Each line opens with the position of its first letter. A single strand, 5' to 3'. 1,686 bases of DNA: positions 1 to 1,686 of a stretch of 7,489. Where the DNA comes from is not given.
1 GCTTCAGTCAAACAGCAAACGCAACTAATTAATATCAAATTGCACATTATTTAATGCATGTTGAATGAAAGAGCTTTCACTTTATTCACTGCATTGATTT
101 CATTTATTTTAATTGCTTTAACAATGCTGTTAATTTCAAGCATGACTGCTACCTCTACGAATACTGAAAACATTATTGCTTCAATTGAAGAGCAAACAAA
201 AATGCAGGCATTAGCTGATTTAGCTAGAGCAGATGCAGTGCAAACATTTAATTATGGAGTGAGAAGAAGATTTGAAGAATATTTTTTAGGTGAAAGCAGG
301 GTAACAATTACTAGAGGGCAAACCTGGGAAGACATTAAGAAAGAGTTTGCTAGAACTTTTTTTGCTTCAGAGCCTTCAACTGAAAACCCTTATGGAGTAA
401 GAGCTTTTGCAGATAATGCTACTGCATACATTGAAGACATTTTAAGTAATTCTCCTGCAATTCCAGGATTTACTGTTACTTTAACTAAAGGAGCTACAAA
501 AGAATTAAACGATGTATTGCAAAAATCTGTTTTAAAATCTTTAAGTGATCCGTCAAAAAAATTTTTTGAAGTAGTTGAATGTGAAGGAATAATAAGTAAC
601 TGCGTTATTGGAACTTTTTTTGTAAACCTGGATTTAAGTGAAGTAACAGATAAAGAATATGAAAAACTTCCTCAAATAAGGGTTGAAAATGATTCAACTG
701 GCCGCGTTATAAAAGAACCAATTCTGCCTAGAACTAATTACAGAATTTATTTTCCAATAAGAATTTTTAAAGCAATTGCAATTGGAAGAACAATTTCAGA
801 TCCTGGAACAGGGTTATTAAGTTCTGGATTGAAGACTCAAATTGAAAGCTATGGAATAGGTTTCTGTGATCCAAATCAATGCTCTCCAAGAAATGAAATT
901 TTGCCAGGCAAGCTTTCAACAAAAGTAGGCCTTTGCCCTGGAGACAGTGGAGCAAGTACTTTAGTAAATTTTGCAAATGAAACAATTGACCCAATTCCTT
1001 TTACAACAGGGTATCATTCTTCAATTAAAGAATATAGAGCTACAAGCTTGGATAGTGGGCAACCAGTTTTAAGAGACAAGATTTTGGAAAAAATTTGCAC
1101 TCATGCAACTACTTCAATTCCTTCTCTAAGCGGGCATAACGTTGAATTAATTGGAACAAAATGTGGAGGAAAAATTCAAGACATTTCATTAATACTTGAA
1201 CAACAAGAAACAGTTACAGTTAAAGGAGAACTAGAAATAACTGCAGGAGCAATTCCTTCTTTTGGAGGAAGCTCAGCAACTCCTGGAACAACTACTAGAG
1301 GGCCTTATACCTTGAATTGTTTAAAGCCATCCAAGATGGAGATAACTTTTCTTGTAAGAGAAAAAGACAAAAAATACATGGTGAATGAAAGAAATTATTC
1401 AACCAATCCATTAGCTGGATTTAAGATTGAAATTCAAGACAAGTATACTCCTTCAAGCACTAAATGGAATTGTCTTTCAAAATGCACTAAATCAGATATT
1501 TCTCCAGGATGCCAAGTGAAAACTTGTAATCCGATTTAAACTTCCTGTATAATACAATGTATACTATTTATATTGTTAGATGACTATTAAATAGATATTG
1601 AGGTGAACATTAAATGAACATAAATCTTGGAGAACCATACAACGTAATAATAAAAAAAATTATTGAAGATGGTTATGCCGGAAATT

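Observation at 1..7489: Locus-level hypothesis: a pilin-like tip protein plus a giant anchored adhesin form a cell-surface or host-attachment module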

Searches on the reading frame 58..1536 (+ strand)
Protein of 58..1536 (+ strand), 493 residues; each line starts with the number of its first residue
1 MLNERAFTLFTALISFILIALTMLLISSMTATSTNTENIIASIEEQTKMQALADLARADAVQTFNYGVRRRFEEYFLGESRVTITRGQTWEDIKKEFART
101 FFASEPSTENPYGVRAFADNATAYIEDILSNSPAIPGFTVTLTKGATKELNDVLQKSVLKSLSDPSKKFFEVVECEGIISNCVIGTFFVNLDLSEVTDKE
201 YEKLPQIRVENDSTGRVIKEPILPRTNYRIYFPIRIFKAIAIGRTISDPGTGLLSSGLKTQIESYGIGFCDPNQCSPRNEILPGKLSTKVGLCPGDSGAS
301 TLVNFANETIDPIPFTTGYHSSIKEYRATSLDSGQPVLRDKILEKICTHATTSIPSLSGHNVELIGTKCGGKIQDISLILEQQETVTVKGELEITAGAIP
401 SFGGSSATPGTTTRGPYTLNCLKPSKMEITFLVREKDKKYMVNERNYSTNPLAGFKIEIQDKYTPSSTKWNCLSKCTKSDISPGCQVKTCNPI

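Call 6: search_protein_families(library=pfam, proteins=[window:58-1536:+], max_evalue=1)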
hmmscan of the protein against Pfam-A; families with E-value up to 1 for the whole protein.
window:58-1536:+ (493 aa): 0 families

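Call 7: search_protein_families(library=ncbifam, proteins=[window:58-1536:+], max_evalue=1)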
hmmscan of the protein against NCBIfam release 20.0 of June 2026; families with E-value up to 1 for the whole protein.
window:58-1536:+ (493 aa): 1 family
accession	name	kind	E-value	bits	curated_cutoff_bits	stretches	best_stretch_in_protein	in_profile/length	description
NF041002.1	pilin_ComGF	equivalog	0.0033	17.7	80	1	4-46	1-43/139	competence type IV pilus minor pilin ComGF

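Call 8: find_encoding_contigs(protein=window:58-1536:+, flank=10000, max_places=6)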
Protein window:58-1536:+ (493 aa): 1 contig read that carries it; 1 place shown.
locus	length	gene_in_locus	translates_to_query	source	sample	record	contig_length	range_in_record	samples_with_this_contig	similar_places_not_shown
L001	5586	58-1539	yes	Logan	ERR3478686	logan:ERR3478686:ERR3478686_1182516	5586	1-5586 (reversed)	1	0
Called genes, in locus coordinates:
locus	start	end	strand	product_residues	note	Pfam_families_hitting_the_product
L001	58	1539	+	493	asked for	-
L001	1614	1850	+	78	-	-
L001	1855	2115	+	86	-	-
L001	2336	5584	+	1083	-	?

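Call 9: find_homologous_proteins(query=window:58-1536:+, max_evalue=0.001)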
Query window:58-1536:+ (493 aa): 27 proteins with E <= 0.001 among 8000 candidates.
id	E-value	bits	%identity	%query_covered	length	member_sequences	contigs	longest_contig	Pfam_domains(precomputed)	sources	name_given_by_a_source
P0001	0.0e+0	1103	100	100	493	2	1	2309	-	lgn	-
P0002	2.3e-102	361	42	99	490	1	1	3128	-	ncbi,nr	ncbi:MAG: hypothetical protein Q7K42_05465 [Candidatus Diapherotrites archaeon]|nr:hypothetical prot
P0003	1.5e-91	326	40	96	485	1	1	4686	-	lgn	-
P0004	6.0e-59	218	33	89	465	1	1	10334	-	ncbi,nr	ncbi:MAG: hypothetical protein JW703_01610, partial [Candidatus Diapherotrites archaeon]|nr:hypothet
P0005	2.2e-57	213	42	60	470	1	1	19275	-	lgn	-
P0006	2.4e-57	213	37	63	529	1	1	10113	-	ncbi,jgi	-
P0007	4.2e-56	209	36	75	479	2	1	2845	-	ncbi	-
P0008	3.0e-55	206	40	60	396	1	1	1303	-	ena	-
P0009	2.7e-54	203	40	56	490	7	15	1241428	-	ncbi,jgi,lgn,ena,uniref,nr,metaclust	ncbi:MAG: hypothetical protein QT03_C0001G0743 [archaeon GW2011_AR10]|uniref:Uncharacterized protein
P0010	4.3e-54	202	33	98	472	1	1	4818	-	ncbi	-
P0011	4.7e-53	199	38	59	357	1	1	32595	-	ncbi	ncbi:MAG: hypothetical protein ABID38_04685, partial [Candidatus Diapherotrites archaeon]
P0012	3.4e-52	196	31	100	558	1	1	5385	-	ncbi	-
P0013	3.8e-52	196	40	59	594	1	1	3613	-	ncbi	-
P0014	1.7e-51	194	37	62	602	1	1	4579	-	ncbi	-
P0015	4.0e-49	186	41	56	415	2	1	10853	-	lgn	-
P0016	4.4e-47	179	32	99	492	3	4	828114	-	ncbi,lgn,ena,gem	-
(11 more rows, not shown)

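Call 10: find_encoding_contigs(protein=P0009, flank=10000, max_places=3)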
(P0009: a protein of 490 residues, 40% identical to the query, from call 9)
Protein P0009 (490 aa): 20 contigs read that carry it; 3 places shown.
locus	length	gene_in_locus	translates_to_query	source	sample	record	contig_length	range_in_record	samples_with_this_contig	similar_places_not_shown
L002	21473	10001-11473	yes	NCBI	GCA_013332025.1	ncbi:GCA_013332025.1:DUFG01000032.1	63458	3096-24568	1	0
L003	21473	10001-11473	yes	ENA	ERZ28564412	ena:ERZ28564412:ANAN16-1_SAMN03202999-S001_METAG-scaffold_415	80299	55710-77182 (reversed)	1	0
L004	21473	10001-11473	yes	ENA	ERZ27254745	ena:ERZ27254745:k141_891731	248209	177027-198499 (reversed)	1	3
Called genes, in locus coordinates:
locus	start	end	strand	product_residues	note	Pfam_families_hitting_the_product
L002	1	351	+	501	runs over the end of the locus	-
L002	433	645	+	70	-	-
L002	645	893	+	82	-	-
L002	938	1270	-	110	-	PF01329:Pterin_4a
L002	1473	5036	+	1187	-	-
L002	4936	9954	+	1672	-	-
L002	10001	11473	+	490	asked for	-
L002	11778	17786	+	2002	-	-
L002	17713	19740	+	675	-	-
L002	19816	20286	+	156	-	-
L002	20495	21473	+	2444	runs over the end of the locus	PF02369:Big_1 (faint), PF11974:bMG3 (faint), PF13620:CarboxypepD_reg (weak), PF17802:SpaA (faint), PF24025:Ig_DR_A0283-like (faint)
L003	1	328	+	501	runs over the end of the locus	-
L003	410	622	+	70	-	-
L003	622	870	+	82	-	-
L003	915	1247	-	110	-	PF01329:Pterin_4a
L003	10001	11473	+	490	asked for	-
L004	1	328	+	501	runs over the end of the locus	-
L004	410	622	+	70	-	-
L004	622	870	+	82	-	-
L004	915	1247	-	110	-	PF01329:Pterin_4a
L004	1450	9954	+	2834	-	PF02369:Big_1 (faint), PF13620:CarboxypepD_reg (faint), PF17210:SdrD_B (faint)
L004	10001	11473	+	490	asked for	-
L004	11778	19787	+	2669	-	PF02369:Big_1 (faint), PF11974:bMG3 (faint), PF17210:SdrD_B (faint), PF17802:SpaA (faint), PF24025:Ig_DR_A0283-like (faint), PF22904:NOMO1-like_2nd (faint), PF13620:CarboxypepD_reg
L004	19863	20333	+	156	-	-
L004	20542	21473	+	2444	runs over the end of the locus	PF02369:Big_1 (faint), PF11974:bMG3 (faint), PF13620:CarboxypepD_reg (weak), PF17802:SpaA (faint), PF24025:Ig_DR_A0283-like (faint)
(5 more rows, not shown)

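Call 11: find_encoding_contigs(protein=P0016, flank=10000, max_places=3)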
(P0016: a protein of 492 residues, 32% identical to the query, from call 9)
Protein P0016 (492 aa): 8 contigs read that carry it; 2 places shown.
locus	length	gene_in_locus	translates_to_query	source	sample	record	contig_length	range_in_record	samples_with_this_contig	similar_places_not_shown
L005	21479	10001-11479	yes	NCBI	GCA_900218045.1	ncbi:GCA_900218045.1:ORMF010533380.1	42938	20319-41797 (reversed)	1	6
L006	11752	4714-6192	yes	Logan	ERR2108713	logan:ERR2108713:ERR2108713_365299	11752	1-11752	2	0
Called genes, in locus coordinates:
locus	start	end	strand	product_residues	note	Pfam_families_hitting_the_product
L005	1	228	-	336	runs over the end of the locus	-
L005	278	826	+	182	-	PF09721:Exosortase_EpsH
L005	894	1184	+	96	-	-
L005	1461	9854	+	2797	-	PF17802:SpaA (faint), PF13620:CarboxypepD_reg (weak)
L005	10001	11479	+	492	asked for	-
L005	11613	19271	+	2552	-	PF02369:Big_1 (faint), PF17210:SdrD_B (faint), PF17789:MG4 (faint), PF17802:SpaA (faint), PF24025:Ig_DR_A0283-like (faint), PF11974:bMG3 (faint), PF22904:NOMO1-like_2nd (faint), PF13620:CarboxypepD_reg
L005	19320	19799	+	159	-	-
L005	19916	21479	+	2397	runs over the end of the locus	PF13620:CarboxypepD_reg (weak), PF17802:SpaA (faint), PF17210:SdrD_B (faint)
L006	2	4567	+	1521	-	?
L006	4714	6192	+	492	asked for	-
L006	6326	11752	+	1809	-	?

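Call 22: search_protein_families(library=ncbifam, proteins=[L005:278-823:+, L005:19320-19796:+, L004:19863-20330:+, L005:894-1181:+, L004:410-619:+, L004:622-867:+], max_evalue=0.1)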
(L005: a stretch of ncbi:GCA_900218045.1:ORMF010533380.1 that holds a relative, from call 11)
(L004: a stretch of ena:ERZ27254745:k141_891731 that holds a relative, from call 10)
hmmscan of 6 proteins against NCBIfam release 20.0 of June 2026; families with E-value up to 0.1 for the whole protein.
L005:278-823:+ (182 aa): 15 families
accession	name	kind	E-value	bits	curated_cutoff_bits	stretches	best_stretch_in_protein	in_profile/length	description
NF046081.1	exosort_XrtX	exception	1.7e-12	47.5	170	1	26-178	6-161/168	exosortase X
TIGR04177.1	exosort_XrtH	exception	7.9e-11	42.2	86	1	26-180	2-156/158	exosortase H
TIGR04178.1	exo_archaeo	signature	7.9e-11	42.1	23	1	92-179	5-95/97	exosortase/archaeosortase family protein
TIGR03110.1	exosort_Gpos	exception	1.2e-08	35.1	102.75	1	21-172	21-172/187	exosortase family protein XrtG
TIGR04128.1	exoso_Fjoh_1448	exception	4e-08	33.7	90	1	45-175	38-168/174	exosortase family protein XrtF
TIGR04144.1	archaeo_VPXXXP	exception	1.9e-06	27.9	150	1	27-168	4-142/156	archaeosortase B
NF046083.1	exosort_XrtY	exception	1.7e-05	24.8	160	1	74-170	69-162/168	exosortase Y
NF033464.1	cyanoexo_CrtC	exception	0.00037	20.2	225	1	40-157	138-253/278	cyanoexosortase C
NF041736.1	archaeo_artH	equivalog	0.0013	18.7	200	1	30-137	27-142/202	archaeosortase H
TIGR04125.1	exosort_PGF_TRM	exception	0.0072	15.8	75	1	26-144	83-199/271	archaeosortase A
TIGR04175.1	archaeo_artD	exception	0.012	15.6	125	1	29-163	7-127/150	archaeosortase D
TIGR03762.1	archaeo_artC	exception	0.013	15.3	100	1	60-172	154-269/274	archaeosortase C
TIGR04300.1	exosort_XrtM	exception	0.014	15.8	125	1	92-176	59-140/150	exosortase family protein XrtM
NF033505.2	paceosortase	exception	0.014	15.5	80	1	88-171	58-140/167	pacearchaeosortase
NF001955.0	PRK00733.2-4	equivalog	0.059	11.8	1059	1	16-86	305-378/736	sodium-translocating pyrophosphatase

L005:19320-19796:+ (159 aa): 0 families

L004:19863-20330:+ (156 aa): 0 families

L005:894-1181:+ (96 aa): 6 families
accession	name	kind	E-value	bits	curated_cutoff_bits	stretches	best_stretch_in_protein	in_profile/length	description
NF048017.1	antitoxin_RelB_like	equivalog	0.021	15.1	50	1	27-51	20-44/70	type II toxin-antitoxin system RelB family antitoxin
NF058555.1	TransRegCdrSHalo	equivalog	0.033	14.2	100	1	1-47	1-47/61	transcriptional regulator CdrS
NF049949.1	tRNAsynTtuAPyrococ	equivalog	0.044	12.9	450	1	34-73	229-268/292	tRNA-5-methyluridine(54) 2-sulfurtransferase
NF009043.0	PRK12377.1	subfamily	0.065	12.8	389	1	62-84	22-44/248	ATP-binding protein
NF010497.0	PRK13916.1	equivalog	0.083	12.9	140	0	5-42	9-46/109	plasmid segregation protein ParR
NF001884.0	PRK00630.1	subfamily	0.089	12.9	119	0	8-47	17-56/148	nickel responsive regulator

L004:410-619:+ (70 aa): 0 families

L004:622-867:+ (82 aa): 2 families
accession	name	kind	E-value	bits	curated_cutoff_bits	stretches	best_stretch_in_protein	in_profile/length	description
TIGR00053.1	TIGR00053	subfamily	0.0023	18.5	87.25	1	3-79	2-89/92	YafQ family addiction module toxin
TIGR02385.1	RelE_StbE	subfamily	0.0061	17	27.9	1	7-73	4-80/88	type II toxin-antitoxin system mRNA interferase toxin, RelE/StbE family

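Call 31: predict_structure(alignment_id=A1)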
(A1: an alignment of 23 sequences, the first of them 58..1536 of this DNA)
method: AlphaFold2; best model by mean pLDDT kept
length: 493 residues; sequences in the alignment: 23
mean_pLDDT: 79.8   pTM: 0.73
mean pLDDT of the five models: 79.8, 77.0, 76.5, 76.2, 73.5
residues with pLDDT >= 90: 141; 70-90: 248; 50-70: 77; < 50: 27
segments of 3 or more residues with pLDDT < 50: 298-309, 319-321, 398-407
pLDDT, mean of each block of 10 residues (from residue 1): 66 86 80 75 86 87 86 88 90 88 61 67 68 76 74 84 77 92 92 87 87 90 86 95 91 90 90 83 66 56 37 62 71 88 92 88 93 94 79 54 43 67 94 95 93 94 83 76 69 81
secondary structure, 60 per line:
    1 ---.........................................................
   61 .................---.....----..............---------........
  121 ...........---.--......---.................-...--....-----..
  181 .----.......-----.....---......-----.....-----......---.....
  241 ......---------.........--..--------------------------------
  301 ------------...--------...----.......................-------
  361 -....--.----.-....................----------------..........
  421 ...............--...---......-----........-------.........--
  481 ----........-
elements in order: H4-77 E81-85 H90-103 H113-131 E138-143 H147-163 E170-173 E186-192 H198-202 E206-211 E217-221 E227-232 H236-246 H256-264 E313-315 E324-326 H331-353 E362-365 E375-394 E411-435 H444-449 E455-462 E470-478 E485-492

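Call 33: fold_search(model_id=the predicted structure, library=pdb)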
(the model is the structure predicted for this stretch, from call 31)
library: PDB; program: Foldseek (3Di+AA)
matches with E <= 10: 210; with E <= 0.001: 0
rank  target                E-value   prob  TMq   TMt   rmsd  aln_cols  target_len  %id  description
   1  4q52_A                2.0e-01  0.06  0.07  0.15  21.1       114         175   14  2.60 Angstrom resolution crystal structure of a conserved uncharacterized protein from Chitinophaga pinensis DSM 2588 (released 2014-05-07)
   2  2h1x_A                2.3e-01  0.06  0.06  0.20  27.7       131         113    8  Crystal structure of 5-hydroxyisourate Hydrolase (formerly known as TRP, Transthyretin Related Protein) (released 2006-10-31)
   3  8uw4_A                2.3e-01  0.06  0.06  0.20  27.2       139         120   10  Crystal structure of hydroxyisourate hydrolase from Herbaspirillum seropedicae (released 2024-01-31)
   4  4lzk_C                2.3e-01  0.03  0.05  0.12  22.7       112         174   12  Crystal structure of inclusion body protein (PixA pfam12306) from Burkholderia cenocepacia J2315 (released 2013-11-13)
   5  3iwu_A                3.1e-01  0.05  0.06  0.20  27.7       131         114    8  Crystal structure of Y116T/I16A double mutant of 5-hydroxyisourate hydrolase (released 2010-09-01)
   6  3iwv_A                3.3e-01  0.05  0.06  0.19  28.6       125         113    9  Crystal structure of Y116T mutant of 5-HYDROXYISOURATE HYDROLASE (TRP) (released 2010-09-01)
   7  3ufi                  4.0e-01  0.06  0.07  0.11  25.7       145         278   11  Crystal structure of a putative cell adhesion protein (BACOVA_04980) from Bacteroides ovatus ATCC 8483 at 2.18 A resolut (released 2011-12-14)
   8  3q1e_A                4.0e-01  0.04  0.06  0.20  27.7       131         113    9  Crystal structure of Y116T/I16A double mutant of 5-hydroxyisourate hydrolase in complex with T4 (released 2011-05-04)
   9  3q1e_D                4.2e-01  0.04  0.06  0.19  28.4       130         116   10  Crystal structure of Y116T/I16A double mutant of 5-hydroxyisourate hydrolase in complex with T4 (released 2011-05-04)
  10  8uw4_D                4.2e-01  0.04  0.06  0.21  26.7       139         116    9  Crystal structure of hydroxyisourate hydrolase from Herbaspirillum seropedicae (released 2024-01-31)
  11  3iwv_B                4.5e-01  0.03  0.06  0.18  28.1       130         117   10  Crystal structure of Y116T mutant of 5-HYDROXYISOURATE HYDROLASE (TRP) (released 2010-09-01)
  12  7kcn_B                5.3e-01  0.02  0.04  0.15  26.8       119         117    8  Reconstructed ancestor of HIUases and Transthyretins (released 2021-05-19)
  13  2h6u_A                6.7e-01  0.02  0.05  0.14  27.5       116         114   10  Crystal structure of 5-hydroxyisourate hydrolase (formerly known as TRP, transthyretin related protein) (released 2006-10-31)
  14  4q14_A                7.1e-01  0.04  0.07  0.21  28.1       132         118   12  Crystal structure of 5-hydroxyisourate hydrolase from Brucella melitensis (released 2014-05-21)
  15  2igl_A                7.6e-01  0.03  0.07  0.21  27.0       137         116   10  Crystal Structure of E. coli YEDX, a transthyretin related protein (released 2007-10-02)
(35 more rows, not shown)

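Call 40: search_protein_representatives(alignment_id=A1)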
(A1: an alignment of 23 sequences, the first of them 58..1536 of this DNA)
Query: 23 sequences, 474 profile positions. Proteins with E-value up to 0.001 (for the whole library): 247; up to 1e-10: 225; up to 1e-30: 189. The best 150 are listed.
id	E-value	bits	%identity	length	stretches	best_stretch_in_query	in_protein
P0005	3.0e-165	567.5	-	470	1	4-472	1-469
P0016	2.0e-154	531.8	-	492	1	4-472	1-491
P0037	1.2e-149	516.0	-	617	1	1-472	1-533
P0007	1.6e-149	515.7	-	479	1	3-397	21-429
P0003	4.8e-147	507.5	-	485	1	6-462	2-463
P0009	5.4e-142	490.8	-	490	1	5-471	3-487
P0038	2.0e-141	488.9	-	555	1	3-472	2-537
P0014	1.1e-139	483.2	-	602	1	4-472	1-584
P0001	3.3e-139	481.6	-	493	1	4-472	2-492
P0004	7.2e-138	477.2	-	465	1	2-458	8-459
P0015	8.1e-136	470.4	-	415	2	4-278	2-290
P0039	5.7e-135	467.6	-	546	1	4-472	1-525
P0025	2.5e-131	455.6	-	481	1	4-470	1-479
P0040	3.7e-130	451.8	-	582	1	4-462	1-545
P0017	1.4e-129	449.9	-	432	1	31-460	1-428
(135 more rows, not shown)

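Call 43: find_related_loci(query=A1, collection=genome_contigs, flank=10000)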
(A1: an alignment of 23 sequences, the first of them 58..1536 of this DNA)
Query A1 (493 aa) in genome_contigs; peptide patterns used: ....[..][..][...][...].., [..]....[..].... (x = any residue, [..] = any of these).
599 stretches matched a pattern (row limit reached: there are more); 49 encode a relative of the query (tblastn E <= 1e-3); 49 distinct loci.
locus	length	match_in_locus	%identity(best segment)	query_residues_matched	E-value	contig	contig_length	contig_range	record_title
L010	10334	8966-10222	33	2-442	2e-65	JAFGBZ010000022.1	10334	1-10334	MAG: Candidatus Iainarchaeum archaeon isolate Zod_Metabat.1066 k87_2695559, whole genome shotgun sequence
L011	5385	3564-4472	38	1-295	1e-61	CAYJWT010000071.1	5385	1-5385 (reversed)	MAG TPA_asm: uncultured archaeon isolate ERP125453_co1_509 genome assembly, contig: NODE_20360_length_5385_cov_5.713884,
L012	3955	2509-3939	30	1-490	3e-61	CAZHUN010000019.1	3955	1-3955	MAG TPA_asm: uncultured archaeon isolate binchicken_co203_641 genome assembly, contig: k141_3859253, whole genome shotgu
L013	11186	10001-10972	39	2-315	2e-60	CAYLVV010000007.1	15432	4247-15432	MAG TPA_asm: uncultured archaeon isolate binchicken_co6_177 genome assembly, contig: NODE_4129_length_15432_cov_4.328543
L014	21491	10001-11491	32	1-470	6e-60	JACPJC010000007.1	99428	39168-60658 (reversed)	MAG: Candidatus Iainarchaeum archaeon isolate NC_groundwater_457_Ag_B-0.1um_46_10 S34_3B_scaffold_235133, whole genome s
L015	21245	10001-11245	32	2-391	8e-60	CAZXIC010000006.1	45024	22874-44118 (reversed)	MAG TPA_asm: uncultured archaeon isolate SRP323688_co1_45 genome assembly, contig: NODE_1528_length_45024_cov_7.544041,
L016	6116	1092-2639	30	2-470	2e-59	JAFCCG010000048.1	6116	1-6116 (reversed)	MAG: Chloroflexi bacterium isolate AB_1215_Bin_59 AB_1215_Bin_59.fna_scaffold_30826, whole genome shotgun sequence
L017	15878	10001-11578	29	1-470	3e-59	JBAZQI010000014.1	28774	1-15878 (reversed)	MAG: archaeon isolate SO_2017_SWC_5 scaffold_1392_c1_LP-4_2017, whole genome shotgun sequence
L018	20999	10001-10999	37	2-334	2e-59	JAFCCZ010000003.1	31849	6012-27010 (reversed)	MAG: Candidatus Iainarchaeum archaeon isolate Meg19_1012_Bin_199 Meg19_1012_Bin_199_scaffold_2696, whole genome shotgun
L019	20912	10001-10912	42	5-297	4e-59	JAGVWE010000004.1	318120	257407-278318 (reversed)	MAG: Candidatus Iainarchaeum archaeon isolate RIFCSPLOWO2_01_FULL_58_19 rifcsplowo2_01_scaffold_173, whole genome shotgu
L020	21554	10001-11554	29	4-470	8e-59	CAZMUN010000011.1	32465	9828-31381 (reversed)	MAG TPA_asm: uncultured archaeon isolate SRP141376_co2_350 genome assembly, contig: NODE_3001_length_32465_cov_5.258778,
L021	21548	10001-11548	29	2-471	2e-58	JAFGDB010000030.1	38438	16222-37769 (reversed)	MAG: Candidatus Iainarchaeum archaeon isolate Zod_Metabat.1151 k87_3457932, whole genome shotgun sequence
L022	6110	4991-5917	38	3-299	8e-58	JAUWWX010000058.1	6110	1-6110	MAG: archaeon isolate CSMAG_2669 CSMAG_2669_k127_2336045_length_6110_cov_12.0000, whole genome shotgun sequence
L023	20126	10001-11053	35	3-350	2e-57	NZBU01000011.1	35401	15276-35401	MAG: Candidatus Iainarchaeum archaeon isolate ARS1307 MHASMcontig_221071, whole genome shotgun sequence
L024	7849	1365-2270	39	2-299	6e-57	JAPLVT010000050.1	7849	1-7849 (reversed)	MAG: Candidatus Iainarchaeum archaeon isolate LacPavin_0920_SED5_MAG_51_8 LacPavin_0920_SED5_scaffold_3180374, whole gen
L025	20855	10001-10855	39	2-266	2e-55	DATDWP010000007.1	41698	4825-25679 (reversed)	MAG TPA_asm: archaeon isolate SMAG_U8115 k141_296859, whole genome shotgun sequence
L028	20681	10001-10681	43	5-237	2e-52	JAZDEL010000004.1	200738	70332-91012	MAG: Candidatus Iainarchaeum archaeon isolate MEGAHIT-group-0.15 k141_75238, whole genome shotgun sequence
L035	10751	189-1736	28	2-470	2e-50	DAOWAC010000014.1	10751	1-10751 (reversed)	MAG TPA_asm: Chloroflexota bacterium isolate CSMAG_1825 CSMAG_1825_k141_2632956_length_10751_cov_9.6710, whole genome sh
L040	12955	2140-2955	37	1-263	3e-47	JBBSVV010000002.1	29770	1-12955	MAG: archaeon isolate H32-bin002_1 H32_bin002_1_000000000002, whole genome shotgun sequence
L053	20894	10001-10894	26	3-282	9e-27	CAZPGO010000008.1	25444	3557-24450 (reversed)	MAG TPA_asm: uncultured archaeon isolate SRP067234_co1_315 genome assembly, contig: k99_163670, whole genome shotgun seq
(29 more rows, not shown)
